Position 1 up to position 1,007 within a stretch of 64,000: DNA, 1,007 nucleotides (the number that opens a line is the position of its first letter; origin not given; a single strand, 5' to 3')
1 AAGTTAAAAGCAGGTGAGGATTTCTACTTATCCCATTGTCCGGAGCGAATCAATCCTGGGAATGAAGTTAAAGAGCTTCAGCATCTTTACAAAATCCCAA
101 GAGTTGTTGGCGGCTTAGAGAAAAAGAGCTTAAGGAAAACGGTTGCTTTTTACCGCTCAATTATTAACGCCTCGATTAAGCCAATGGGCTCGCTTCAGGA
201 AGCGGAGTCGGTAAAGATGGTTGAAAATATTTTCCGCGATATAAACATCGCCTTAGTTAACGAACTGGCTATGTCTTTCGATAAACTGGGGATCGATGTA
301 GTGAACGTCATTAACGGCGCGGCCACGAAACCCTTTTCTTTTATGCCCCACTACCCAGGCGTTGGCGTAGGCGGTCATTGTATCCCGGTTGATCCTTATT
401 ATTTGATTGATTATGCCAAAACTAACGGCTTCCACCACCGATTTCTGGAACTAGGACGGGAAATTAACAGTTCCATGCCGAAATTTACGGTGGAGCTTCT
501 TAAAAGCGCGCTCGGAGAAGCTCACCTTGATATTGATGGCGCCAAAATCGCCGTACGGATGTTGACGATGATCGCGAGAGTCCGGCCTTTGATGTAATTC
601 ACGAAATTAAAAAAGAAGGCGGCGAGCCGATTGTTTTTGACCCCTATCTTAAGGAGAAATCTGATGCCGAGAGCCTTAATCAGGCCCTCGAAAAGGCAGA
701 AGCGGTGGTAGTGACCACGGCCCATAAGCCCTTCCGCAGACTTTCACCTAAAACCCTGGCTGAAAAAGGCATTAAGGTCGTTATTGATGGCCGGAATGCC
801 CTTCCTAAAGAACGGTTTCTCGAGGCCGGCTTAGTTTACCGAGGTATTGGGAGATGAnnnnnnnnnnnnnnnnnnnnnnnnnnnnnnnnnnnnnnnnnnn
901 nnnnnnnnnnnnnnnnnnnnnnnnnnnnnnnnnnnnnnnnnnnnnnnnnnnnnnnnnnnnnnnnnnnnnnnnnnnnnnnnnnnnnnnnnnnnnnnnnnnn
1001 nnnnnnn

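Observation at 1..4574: Hyaluronan-synthase/NodC-like GT2 + UDP-sugar dehydrogenase + polysaccharide deacetylase operon with paired ConA-like domains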

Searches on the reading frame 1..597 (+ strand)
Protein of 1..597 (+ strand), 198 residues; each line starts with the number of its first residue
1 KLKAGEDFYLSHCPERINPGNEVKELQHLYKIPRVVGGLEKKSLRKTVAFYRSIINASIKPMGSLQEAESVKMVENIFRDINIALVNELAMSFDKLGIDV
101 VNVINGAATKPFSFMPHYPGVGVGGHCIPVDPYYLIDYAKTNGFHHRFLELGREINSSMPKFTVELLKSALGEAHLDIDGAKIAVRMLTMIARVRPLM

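Call 7: search_protein_families(library=pfam, proteins=[window:1-597:+], max_evalue=0.01)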
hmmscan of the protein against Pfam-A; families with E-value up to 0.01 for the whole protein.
window:1-597:+ (198 aa): 2 families
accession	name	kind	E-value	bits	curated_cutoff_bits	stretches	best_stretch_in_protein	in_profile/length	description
PF00984.24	UDPG_MGDP_dh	-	1.5e-29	102.4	25.4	1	67-157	2-93/94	UDP-glucose/GDP-mannose dehydrogenase family, central domain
PF03721.20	UDPG_MGDP_dh_N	-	2.5e-05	24.4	27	1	3-47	142-183/187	UDP-glucose/GDP-mannose dehydrogenase family, NAD binding domain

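Call 8: search_protein_families(library=ncbifam, proteins=[window:1-597:+], max_evalue=0.01)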
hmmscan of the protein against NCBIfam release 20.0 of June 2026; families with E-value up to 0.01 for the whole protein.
window:1-597:+ (198 aa): 7 families
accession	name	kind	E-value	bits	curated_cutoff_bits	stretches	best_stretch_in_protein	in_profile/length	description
TIGR03026.1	NDP-sugDHase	subfamily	1.1e-54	185.8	189.8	1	2-189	141-322/413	nucleotide sugar dehydrogenase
NF040825.1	UDPMaNacDH_Arch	equivalog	2.7e-43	148.4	750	1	2-188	138-316/418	UDP-N-acetyl-D-mannosamine dehydrogenase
NF011729.0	PRK15182.1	equivalog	2.6e-33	115.5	592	1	6-189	145-323/425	Vi polysaccharide biosynthesis UDP-N-acetylglucosamine C-6 dehydrogenase TviB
NF008286.0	PRK11064.1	equivalog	2.9e-32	111.8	459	1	7-175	151-311/420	UDP-N-acetyl-D-mannosamine dehydrogenase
NF041297.1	UDPGDh_AglM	equivalog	4.2e-16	58.9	670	1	3-188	143-324/429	UDP-glucose 6-dehydrogenase AglM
NF047673.2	TeichurnBiosyTuaD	equivalog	1.8e-11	43.8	700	1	8-188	145-318/439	UDP-glucose 6-dehydrogenase TuaD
NF011631.0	PRK15057.1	equivalog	3.5e-06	26.4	757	1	45-136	169-262/388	UDP-glucose 6-dehydrogenase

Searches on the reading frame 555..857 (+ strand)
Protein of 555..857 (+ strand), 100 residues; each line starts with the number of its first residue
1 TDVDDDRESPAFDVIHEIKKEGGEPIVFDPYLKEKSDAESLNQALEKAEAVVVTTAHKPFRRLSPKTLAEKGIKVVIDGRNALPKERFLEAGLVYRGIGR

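Call 7: search_protein_families(library=pfam, proteins=[window:555-857:+], max_evalue=0.01)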
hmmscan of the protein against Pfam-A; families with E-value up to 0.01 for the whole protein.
window:555-857:+ (100 aa): 1 family
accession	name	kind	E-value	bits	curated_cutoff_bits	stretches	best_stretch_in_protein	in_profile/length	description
PF03720.21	UDPG_MGDP_dh_C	-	2.8e-17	63.4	30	1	2-83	10-101/103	UDP-glucose/GDP-mannose dehydrogenase family, UDP binding domain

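Call 8: search_protein_families(library=ncbifam, proteins=[window:555-857:+], max_evalue=0.01)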
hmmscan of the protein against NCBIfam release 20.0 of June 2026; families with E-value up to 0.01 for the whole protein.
window:555-857:+ (100 aa): 6 families
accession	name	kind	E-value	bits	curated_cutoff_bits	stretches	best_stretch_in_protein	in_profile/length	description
NF040825.1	UDPMaNacDH_Arch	equivalog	8.1e-14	51.3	750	1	2-100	321-415/418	UDP-N-acetyl-D-mannosamine dehydrogenase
TIGR03026.1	NDP-sugDHase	subfamily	4.9e-12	45.3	189.8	1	2-81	326-413/413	nucleotide sugar dehydrogenase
NF047673.2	TeichurnBiosyTuaD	equivalog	6e-08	32.2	700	1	2-100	323-431/439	UDP-glucose 6-dehydrogenase TuaD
NF041297.1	UDPGDh_AglM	equivalog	9.2e-08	31.4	670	1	2-97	329-427/429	UDP-glucose 6-dehydrogenase AglM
NF008286.0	PRK11064.1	equivalog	1.9e-06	26.8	459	1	2-72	333-411/420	UDP-N-acetyl-D-mannosamine dehydrogenase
TIGR02033.1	D-hydantoinase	equivalog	0.0025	16.8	393.25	1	23-83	281-341/454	dihydropyrimidinase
